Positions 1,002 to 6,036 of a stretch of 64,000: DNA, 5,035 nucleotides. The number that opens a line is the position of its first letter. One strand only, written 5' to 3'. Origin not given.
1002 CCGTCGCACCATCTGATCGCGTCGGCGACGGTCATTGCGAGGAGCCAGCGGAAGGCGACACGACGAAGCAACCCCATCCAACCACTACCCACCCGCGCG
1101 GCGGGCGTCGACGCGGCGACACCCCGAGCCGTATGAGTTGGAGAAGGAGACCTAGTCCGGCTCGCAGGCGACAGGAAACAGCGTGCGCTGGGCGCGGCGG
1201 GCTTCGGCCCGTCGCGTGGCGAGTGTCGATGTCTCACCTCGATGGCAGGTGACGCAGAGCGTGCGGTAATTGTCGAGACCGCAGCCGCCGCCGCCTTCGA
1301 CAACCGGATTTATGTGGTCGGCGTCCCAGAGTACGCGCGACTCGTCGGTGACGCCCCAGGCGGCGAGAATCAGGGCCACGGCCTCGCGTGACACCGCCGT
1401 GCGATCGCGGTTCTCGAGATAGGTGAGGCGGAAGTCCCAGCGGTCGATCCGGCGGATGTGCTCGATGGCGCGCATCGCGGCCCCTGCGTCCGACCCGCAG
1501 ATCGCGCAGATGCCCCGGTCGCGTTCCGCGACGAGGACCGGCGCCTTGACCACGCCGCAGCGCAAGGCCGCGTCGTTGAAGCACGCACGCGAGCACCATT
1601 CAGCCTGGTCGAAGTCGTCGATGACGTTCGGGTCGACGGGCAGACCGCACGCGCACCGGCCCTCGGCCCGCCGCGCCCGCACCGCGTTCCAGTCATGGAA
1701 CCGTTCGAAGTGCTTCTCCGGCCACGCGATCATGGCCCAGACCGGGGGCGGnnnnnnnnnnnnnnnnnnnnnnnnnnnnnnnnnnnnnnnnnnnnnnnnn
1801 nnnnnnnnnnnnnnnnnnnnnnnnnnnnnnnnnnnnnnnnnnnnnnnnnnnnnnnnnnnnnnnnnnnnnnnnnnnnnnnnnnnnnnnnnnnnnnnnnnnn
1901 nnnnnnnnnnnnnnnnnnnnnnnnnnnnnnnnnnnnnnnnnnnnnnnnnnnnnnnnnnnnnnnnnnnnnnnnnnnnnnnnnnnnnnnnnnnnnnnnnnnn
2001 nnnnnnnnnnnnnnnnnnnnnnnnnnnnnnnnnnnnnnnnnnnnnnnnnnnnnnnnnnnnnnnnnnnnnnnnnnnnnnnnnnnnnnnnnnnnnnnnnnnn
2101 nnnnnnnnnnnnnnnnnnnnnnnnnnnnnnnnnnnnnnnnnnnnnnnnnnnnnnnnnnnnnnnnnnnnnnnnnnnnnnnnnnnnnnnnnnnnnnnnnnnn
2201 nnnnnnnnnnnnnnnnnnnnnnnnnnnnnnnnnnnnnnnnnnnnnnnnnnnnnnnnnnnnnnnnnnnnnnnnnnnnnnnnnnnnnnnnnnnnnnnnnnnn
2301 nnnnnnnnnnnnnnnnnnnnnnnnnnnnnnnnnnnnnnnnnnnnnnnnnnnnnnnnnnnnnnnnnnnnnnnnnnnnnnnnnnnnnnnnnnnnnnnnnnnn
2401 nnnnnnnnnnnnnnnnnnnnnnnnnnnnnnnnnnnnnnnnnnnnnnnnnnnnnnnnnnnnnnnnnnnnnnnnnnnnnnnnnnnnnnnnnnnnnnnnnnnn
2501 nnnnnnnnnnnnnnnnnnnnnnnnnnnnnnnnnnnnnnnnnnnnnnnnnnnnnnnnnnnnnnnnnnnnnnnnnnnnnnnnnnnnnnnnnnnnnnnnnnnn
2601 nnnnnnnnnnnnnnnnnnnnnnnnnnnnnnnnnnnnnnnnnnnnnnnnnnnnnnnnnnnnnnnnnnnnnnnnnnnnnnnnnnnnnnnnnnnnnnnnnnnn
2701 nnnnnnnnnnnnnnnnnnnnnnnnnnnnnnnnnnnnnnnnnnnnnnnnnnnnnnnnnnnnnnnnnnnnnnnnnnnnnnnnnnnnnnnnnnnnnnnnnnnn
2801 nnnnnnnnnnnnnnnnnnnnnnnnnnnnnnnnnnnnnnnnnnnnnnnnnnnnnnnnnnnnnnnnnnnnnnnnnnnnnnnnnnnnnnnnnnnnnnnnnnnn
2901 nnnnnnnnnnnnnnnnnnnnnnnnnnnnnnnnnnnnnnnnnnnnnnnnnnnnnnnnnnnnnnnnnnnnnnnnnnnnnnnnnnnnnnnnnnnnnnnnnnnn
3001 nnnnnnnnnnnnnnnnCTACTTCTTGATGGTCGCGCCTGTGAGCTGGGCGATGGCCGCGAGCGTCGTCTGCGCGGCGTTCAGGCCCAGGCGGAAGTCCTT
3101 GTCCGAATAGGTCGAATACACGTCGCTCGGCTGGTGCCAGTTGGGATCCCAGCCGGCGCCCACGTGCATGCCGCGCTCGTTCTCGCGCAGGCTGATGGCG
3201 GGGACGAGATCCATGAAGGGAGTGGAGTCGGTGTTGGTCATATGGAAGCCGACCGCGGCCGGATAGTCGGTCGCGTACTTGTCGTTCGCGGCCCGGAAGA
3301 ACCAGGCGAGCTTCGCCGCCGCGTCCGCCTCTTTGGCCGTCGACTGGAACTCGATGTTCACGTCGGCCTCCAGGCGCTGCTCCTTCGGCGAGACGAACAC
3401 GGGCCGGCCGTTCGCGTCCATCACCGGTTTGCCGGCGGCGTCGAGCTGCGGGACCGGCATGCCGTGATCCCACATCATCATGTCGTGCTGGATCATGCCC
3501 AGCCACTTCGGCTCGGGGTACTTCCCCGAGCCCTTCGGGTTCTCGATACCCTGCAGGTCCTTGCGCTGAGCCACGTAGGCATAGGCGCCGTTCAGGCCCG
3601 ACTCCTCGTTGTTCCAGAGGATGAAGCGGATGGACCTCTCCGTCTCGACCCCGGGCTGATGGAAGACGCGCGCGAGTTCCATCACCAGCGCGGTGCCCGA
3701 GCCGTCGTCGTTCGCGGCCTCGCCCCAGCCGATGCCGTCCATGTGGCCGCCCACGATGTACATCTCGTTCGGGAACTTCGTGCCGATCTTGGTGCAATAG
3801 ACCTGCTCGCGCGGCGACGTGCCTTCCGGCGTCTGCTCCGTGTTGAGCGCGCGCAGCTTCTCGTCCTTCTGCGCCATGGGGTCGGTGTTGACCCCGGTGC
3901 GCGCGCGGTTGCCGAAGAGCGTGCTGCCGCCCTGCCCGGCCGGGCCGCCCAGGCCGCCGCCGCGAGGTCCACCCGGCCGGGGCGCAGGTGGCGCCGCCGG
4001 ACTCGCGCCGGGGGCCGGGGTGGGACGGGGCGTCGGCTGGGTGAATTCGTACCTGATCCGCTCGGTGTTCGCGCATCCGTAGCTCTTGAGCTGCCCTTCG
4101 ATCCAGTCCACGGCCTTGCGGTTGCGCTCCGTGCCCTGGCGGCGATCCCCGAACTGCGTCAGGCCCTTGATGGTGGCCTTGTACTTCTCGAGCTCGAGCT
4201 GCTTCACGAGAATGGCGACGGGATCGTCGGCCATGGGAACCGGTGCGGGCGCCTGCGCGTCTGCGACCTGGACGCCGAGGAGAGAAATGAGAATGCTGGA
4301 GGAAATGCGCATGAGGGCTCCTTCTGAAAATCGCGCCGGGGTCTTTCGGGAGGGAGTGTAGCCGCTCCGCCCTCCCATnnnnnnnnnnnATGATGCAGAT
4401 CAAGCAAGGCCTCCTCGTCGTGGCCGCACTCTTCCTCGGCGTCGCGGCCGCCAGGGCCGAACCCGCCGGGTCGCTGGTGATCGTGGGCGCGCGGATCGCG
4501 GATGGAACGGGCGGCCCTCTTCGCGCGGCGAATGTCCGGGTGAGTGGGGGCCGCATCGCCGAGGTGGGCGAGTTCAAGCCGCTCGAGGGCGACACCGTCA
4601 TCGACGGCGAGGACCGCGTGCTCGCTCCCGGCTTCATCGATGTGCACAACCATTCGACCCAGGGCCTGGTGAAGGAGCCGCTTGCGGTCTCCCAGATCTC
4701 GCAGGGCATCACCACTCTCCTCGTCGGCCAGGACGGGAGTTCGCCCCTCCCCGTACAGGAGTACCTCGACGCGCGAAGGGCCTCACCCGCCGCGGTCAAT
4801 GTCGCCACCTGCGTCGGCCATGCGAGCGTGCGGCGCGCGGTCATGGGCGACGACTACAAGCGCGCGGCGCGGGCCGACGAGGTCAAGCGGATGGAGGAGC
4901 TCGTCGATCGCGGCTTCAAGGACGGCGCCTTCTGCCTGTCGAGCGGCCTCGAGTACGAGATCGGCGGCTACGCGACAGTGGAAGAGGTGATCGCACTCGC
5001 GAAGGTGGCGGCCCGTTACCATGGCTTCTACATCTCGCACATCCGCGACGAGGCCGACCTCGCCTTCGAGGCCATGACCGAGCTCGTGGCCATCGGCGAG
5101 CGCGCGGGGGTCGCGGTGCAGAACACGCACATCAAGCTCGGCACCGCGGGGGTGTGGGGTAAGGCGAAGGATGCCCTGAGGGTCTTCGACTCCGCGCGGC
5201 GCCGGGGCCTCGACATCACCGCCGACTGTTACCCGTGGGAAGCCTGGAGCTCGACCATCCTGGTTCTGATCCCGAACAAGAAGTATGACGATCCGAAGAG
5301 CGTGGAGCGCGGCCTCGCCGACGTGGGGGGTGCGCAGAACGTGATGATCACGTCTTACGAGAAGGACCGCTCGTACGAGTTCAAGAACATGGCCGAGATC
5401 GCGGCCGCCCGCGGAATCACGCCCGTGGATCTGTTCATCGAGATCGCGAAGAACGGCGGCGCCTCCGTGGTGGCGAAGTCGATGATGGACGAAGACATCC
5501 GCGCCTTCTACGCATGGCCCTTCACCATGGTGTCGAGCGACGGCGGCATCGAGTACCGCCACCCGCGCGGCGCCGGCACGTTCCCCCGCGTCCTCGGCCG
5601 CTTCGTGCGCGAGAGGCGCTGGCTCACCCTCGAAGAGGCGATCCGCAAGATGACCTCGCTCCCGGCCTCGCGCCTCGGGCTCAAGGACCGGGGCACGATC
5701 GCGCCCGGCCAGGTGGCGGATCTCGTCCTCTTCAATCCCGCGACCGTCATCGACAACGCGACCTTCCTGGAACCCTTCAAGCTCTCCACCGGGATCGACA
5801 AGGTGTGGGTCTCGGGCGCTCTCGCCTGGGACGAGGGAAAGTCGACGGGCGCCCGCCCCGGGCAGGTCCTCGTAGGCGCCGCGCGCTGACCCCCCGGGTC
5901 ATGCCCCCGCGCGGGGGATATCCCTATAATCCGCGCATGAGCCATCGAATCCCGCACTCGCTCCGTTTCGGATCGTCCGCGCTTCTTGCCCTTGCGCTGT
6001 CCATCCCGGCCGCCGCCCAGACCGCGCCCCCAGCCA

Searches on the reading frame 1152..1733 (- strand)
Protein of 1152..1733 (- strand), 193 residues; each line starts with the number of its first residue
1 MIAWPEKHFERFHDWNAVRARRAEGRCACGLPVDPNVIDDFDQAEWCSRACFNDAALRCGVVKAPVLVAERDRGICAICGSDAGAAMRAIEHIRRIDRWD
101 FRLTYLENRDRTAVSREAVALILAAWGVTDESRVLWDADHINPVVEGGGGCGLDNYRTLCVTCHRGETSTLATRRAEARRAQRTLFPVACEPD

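Call 8: search_protein_families(library=pfam, proteins=[window:1152-1733:-], max_evalue=0.01)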
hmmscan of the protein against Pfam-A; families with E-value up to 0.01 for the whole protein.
window:1152-1733:- (193 aa): 2 families
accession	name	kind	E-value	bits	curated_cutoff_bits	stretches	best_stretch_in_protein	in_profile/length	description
PF01844.29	HNH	-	7.4e-07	29.7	21.4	1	135-169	13-46/47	HNH endonuclease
PF14279.12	HNH_5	-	0.0018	18.6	27.5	0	138-166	15-42/56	HNH endonuclease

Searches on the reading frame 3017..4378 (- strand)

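Call 8: search_protein_families(library=pfam, proteins=[window:3017-4378:-], max_evalue=0.01)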
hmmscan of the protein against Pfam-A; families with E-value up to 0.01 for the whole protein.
window:3017-4378:- (453 aa): 2 families
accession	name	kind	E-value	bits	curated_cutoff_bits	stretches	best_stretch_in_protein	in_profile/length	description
PF04389.22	Peptidase_M28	-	7.7e-24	84.9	21.3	1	201-426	9-179/193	Peptidase family M28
PF01546.33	Peptidase_M20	-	1.1e-05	25.9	24.6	1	214-364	25-139/206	Peptidase family M20/M25/M40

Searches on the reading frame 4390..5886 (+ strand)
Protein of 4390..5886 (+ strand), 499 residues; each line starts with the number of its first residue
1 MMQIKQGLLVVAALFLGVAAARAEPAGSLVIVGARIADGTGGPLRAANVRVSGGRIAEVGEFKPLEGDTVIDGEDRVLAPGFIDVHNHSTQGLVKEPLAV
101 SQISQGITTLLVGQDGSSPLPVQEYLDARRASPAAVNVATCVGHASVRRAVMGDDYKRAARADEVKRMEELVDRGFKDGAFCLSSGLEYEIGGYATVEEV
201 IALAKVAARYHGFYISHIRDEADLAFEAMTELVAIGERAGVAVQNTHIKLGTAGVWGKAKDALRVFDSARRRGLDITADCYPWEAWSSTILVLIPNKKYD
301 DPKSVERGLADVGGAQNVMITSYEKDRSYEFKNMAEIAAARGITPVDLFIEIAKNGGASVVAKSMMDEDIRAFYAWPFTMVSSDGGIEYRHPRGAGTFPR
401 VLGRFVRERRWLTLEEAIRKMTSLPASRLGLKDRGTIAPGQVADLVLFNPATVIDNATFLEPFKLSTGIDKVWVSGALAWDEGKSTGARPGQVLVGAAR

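Call 8: search_protein_families(library=pfam, proteins=[window:4390-5886:+], max_evalue=0.01)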
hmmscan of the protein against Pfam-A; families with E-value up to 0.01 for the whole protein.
window:4390-5886:+ (499 aa): 2 families
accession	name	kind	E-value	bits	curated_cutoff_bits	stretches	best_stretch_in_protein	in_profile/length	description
PF07969.17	Amidohydro_3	-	2.6e-23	83.7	29.7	1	70-477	2-469/472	Amidohydrolase family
PF01979.26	Amidohydro_1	-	1.3e-12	48.1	25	1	364-476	237-342/345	Amidohydrolase family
